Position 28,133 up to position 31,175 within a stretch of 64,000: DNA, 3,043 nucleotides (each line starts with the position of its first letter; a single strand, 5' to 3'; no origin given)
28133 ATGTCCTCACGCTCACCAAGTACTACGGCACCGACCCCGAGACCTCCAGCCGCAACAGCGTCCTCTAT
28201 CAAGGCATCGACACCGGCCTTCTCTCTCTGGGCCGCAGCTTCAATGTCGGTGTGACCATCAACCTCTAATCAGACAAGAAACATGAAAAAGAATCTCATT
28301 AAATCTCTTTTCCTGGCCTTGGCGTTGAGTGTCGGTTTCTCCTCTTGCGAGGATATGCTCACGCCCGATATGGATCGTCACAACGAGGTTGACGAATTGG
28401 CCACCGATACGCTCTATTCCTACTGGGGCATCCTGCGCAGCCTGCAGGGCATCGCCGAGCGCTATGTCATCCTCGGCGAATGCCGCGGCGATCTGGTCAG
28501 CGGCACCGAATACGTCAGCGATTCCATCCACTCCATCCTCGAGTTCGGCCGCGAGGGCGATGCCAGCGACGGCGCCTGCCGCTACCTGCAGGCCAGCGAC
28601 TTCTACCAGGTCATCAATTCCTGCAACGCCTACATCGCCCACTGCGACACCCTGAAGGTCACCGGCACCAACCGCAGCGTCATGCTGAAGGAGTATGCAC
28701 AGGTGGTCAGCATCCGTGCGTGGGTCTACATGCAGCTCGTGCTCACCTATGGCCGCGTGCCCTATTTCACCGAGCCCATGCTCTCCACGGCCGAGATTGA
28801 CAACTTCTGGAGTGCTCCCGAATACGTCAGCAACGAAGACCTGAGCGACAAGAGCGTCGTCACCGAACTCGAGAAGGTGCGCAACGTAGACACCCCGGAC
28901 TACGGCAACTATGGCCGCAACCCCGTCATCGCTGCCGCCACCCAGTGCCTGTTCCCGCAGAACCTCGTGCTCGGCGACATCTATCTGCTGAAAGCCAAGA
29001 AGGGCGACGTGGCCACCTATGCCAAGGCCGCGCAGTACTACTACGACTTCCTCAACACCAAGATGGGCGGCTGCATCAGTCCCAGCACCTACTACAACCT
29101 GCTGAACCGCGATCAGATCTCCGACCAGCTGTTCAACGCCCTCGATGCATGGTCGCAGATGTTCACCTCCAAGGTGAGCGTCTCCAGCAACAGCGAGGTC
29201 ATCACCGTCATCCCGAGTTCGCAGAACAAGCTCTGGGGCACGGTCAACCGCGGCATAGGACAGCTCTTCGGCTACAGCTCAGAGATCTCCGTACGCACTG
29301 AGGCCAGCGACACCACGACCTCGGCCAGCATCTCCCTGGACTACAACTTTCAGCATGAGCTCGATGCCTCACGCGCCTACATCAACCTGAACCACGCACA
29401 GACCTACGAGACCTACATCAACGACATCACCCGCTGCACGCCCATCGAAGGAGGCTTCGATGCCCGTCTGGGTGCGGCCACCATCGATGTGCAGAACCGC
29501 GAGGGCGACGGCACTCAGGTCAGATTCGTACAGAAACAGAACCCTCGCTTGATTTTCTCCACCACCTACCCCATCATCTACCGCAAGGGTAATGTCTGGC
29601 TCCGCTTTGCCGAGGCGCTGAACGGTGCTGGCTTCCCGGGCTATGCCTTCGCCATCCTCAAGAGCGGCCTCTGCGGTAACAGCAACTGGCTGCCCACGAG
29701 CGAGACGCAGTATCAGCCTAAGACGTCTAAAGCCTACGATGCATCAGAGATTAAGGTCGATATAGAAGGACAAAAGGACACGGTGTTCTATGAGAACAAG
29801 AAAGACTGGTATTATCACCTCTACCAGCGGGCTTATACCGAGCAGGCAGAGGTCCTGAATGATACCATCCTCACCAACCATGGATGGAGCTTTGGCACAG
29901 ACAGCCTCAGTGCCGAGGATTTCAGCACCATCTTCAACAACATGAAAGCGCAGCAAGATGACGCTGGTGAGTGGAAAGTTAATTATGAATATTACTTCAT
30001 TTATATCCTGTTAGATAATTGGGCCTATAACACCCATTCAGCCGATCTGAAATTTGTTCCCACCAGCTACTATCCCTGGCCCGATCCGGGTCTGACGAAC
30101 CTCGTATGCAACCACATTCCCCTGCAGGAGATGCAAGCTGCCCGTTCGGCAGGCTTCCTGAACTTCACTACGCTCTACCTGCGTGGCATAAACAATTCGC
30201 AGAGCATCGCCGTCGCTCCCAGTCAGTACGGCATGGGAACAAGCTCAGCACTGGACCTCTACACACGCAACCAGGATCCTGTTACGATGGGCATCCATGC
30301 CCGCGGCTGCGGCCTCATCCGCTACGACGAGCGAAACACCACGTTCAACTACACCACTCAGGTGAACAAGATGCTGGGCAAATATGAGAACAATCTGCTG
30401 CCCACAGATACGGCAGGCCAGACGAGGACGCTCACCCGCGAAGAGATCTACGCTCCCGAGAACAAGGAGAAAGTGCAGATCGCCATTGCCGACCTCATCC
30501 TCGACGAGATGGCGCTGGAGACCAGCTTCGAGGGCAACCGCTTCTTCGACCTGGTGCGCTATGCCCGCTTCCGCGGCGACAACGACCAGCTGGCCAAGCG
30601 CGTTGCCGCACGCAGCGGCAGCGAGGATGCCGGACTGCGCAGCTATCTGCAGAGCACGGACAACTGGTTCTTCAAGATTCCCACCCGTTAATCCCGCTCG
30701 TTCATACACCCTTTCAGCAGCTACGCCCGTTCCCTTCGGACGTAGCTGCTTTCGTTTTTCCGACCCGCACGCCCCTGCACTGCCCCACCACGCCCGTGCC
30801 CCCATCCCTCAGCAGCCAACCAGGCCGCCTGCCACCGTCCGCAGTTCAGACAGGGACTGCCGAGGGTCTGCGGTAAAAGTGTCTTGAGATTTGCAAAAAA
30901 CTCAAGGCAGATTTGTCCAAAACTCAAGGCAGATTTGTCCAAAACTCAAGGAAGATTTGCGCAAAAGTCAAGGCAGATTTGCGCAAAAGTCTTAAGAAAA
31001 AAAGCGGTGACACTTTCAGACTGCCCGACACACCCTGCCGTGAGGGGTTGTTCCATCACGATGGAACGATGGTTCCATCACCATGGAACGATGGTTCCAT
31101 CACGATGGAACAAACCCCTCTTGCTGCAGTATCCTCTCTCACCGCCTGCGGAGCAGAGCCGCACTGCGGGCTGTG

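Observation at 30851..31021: Dispersed terminator-proximal element made of ~22-bp tandem units: four copies in 64 kb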

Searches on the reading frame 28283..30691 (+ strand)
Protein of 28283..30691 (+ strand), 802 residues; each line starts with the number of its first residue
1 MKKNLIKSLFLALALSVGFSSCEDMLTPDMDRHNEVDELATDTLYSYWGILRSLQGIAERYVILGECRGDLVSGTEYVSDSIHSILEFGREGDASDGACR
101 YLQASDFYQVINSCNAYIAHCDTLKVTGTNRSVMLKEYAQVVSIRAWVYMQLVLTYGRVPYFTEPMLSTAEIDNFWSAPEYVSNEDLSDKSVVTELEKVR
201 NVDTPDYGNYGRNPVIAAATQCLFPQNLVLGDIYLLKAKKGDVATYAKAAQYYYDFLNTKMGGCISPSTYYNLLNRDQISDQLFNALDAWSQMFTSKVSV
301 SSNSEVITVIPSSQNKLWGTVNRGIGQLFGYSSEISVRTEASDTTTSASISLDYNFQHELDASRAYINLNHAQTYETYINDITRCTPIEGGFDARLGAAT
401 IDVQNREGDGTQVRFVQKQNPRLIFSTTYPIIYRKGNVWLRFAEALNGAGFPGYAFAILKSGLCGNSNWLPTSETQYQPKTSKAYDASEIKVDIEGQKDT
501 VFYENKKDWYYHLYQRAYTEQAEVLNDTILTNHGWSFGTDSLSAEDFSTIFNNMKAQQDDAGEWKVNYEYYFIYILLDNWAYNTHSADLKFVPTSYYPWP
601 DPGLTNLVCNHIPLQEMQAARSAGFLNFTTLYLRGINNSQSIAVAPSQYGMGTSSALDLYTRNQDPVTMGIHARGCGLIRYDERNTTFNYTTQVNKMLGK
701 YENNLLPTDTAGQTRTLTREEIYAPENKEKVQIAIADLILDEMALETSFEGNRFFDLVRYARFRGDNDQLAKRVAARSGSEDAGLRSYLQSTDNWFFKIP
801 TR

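Call 10: search_protein_families(library=pfam, proteins=[window:28283-30691:+])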
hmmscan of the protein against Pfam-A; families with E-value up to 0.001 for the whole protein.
window:28283-30691:+ (802 aa): 1 family
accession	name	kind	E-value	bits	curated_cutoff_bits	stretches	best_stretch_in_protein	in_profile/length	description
PF07980.17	SusD_RagB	-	1.8e-05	25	23.1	1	732-774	206-248/297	SusD family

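Call 28: find_homologous_proteins(query=window:28283-30691:+, max_evalue=1e-50)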
Query window:28283-30691:+ (802 aa): 1042 proteins with E <= 1e-50 among 8000 candidates; the best 120 are listed.
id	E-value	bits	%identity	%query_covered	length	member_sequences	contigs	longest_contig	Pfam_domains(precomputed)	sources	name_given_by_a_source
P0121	0.0e+0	1566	87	100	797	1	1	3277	PF07980.18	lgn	-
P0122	0.0e+0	1538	83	100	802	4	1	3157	PF07980.18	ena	-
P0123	0.0e+0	1520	84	100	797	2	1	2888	PF07980.18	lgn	-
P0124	0.0e+0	1456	80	100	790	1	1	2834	PF07980.18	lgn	-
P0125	0.0e+0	1447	80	100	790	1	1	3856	PF07980.18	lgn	-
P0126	0.0e+0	1249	100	68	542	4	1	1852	PF07980.18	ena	-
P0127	0.0e+0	1035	61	100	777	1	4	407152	PF07980.18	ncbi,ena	-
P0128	1.4e-271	922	56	100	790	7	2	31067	-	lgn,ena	-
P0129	2.0e-271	921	56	100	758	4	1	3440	-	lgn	-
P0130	4.9e-268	910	54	100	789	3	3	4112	PF07980.18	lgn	-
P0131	2.0e-263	895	54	100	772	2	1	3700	-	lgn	-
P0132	8.2e-262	889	54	100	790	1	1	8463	PF07980.18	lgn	-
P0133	1.7e-261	888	54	100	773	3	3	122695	-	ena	-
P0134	1.7e-259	882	54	100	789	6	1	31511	-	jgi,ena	jgi:hypothetical protein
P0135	2.5e-259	881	54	100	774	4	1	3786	PF07980.18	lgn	-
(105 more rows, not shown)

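Call 29: find_encoding_contigs(protein=P0121, flank=10000, max_places=4)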
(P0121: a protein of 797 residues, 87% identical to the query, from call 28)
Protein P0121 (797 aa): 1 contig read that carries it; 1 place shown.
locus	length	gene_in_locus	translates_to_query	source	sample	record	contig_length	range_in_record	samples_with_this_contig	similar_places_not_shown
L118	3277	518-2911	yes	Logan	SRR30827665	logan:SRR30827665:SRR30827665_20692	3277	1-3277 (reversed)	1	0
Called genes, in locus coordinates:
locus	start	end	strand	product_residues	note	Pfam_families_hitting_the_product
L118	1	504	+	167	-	?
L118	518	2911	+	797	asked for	PF07980:SusD_RagB (faint)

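Call 30: find_encoding_contigs(protein=P0125, flank=10000, max_places=4)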
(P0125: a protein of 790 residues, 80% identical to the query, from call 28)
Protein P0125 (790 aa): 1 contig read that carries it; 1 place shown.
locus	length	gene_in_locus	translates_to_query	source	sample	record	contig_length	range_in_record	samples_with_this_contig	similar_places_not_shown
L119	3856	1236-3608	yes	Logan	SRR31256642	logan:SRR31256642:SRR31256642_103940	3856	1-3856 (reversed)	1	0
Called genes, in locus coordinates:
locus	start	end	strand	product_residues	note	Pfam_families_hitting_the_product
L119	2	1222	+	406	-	?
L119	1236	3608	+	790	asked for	PF07980:SusD_RagB (faint)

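Call 48: find_encoding_contigs(protein=P0122, flank=10000, max_places=4)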
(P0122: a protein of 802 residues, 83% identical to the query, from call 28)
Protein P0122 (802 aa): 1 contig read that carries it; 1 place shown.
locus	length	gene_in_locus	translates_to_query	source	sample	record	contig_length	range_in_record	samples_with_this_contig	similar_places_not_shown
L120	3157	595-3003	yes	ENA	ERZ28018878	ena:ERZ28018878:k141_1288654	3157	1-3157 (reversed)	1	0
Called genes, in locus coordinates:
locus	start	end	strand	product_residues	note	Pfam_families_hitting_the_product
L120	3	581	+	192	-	?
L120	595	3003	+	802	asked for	PF07980:SusD_RagB (weak)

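Call 49: find_encoding_contigs(protein=P0123, flank=10000, max_places=4)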
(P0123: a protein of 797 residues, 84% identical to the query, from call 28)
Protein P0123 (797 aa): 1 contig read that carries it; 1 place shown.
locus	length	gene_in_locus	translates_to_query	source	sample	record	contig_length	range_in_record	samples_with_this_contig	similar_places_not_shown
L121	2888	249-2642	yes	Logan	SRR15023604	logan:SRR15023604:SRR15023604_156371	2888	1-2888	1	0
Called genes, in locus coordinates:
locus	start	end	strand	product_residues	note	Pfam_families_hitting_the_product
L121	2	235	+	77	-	?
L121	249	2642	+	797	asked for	PF07980:SusD_RagB (faint)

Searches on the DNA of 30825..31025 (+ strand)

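Call 75: search_dna_similar(query=window:30825-31025:+, collection=plasmids, mode=distant, max_evalue=0.01, max_rows=10)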
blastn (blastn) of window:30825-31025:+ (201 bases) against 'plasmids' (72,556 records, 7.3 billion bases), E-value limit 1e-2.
No match.
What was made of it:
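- On Plasmid iterons: The plasmid collection has no match (call 75).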

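Call 76: search_dna_similar(query=window:30825-31025:+, collection=phages, mode=distant, max_evalue=0.01, max_rows=10)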
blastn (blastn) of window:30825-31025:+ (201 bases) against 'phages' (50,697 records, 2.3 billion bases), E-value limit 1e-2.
No match.
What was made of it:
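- The plasmid and phage collections gave none (calls 75, 76). The plasmid and phage collections have no match (calls 75, 76).
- Tried and rejected: No match (calls 75, 76).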
